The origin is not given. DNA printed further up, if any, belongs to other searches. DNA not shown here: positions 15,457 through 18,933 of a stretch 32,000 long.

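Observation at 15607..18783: Single-polypeptide fusion of a MurJ/MOP-type flippase and a Wzy/O-antigen-ligase-type domain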

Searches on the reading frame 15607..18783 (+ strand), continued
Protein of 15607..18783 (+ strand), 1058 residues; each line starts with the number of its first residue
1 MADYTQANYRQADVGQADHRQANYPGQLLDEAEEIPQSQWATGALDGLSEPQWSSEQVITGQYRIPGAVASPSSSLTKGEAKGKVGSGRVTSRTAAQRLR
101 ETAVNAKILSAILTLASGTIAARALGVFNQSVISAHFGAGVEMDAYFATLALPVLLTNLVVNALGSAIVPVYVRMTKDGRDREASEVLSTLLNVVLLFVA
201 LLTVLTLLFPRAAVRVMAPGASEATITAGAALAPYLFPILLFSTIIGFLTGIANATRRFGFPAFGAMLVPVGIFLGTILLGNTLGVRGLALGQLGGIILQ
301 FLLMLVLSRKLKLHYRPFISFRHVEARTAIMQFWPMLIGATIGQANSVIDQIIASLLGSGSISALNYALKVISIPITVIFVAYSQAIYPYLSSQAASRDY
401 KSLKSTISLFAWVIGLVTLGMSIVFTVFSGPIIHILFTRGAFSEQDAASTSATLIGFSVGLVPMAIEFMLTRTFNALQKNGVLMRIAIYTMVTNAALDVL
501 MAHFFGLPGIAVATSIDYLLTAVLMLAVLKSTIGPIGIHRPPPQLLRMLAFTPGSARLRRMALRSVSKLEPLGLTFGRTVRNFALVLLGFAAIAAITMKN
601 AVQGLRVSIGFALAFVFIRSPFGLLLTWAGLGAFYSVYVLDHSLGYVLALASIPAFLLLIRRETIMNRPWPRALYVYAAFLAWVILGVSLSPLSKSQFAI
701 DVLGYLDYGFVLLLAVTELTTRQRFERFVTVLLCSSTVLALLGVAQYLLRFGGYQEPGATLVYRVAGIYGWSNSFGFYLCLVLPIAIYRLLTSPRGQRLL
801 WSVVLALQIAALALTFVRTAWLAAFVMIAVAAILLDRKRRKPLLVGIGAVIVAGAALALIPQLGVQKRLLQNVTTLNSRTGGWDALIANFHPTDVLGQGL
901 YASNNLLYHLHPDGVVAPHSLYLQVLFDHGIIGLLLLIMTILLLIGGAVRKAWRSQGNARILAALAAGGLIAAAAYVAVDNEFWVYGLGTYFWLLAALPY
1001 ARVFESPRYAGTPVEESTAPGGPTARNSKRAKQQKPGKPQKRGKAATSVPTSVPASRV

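Call 61: fold_search(model_id=the predicted structure, library=pdb)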
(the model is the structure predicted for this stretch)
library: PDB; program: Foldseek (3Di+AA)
matches with E <= 10: 318; with E <= 0.001: 59
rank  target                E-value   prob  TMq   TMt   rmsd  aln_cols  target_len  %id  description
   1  7wax                  3.1e-14  1.00  0.40  0.80   9.0       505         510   24  MurJ inward occluded form (released 2022-06-01)
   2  7waw                  4.9e-14  1.00  0.39  0.80   9.2       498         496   24  MurJ inward closed form (released 2022-06-01)
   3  7wag                  1.2e-13  1.00  0.39  0.76   9.5       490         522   25  Crystal structure of MurJ squeezed form (released 2022-06-01)
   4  9ukv_A                1.3e-13  1.00  0.37  0.70   9.7       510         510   25  JM Complex - E. coli MurJ, Levivirus M lysis protein LysM (SglM) (released 2025-09-10)
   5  6nc6_A                1.9e-13  1.00  0.36  0.78   6.7       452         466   23  Lipid II flippase MurJ, inward closed conformation (released 2019-04-17)
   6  6cc4                  2.0e-13  1.00  0.37  0.62   9.6       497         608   26  Structure of MurJ from Escherichia coli (released 2018-06-27)
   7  9nu8_A                2.2e-13  1.00  0.38  0.72   9.0       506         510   25  Structure of MurJ in complex with single gene lysis protein from phage Changjiang3 (released 2026-02-11)
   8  9nu5_A                7.7e-13  1.00  0.37  0.71   9.1       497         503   25  Structure of MurJ in complex with single gene lysis protein from phage PP7 (released 2026-02-11)
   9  5t77                  2.0e-12  1.00  0.33  0.70   9.0       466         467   24  Crystal structure of the MOP flippase MurJ (released 2016-12-28)
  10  6nc8                  2.6e-12  1.00  0.35  0.74   8.7       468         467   24  Lipid II flippase MurJ, inward occluded conformation (released 2019-04-17)
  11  6nc7_B                5.4e-12  1.00  0.32  0.67   9.1       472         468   22  Lipid II flippase MurJ, inward open conformation (released 2019-04-17)
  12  6nc6_B                6.9e-12  1.00  0.35  0.75   8.7       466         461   23  Lipid II flippase MurJ, inward closed conformation (released 2019-04-17)
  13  6nc9                  6.9e-12  1.00  0.35  0.72   7.9       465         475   23  Lipid II flippase MurJ, outward-facing conformation (released 2019-04-17)
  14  9nu4_A                1.5e-11  1.00  0.37  0.62   9.3       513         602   25  Structure of MurJ in complex with single gene lysis protein from phage M (released 2026-02-11)
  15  6nc7_A                1.4e-10  1.00  0.32  0.67   9.2       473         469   23  Lipid II flippase MurJ, inward open conformation (released 2019-04-17)
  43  9g9p_A                2.4e-05  1.00  0.33  0.79   4.2       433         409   15  Lipid III flippase WzxE with NB10 and NB7 nanobodies in inward-facing conformation - crystal 2 (released 2025-01-22)
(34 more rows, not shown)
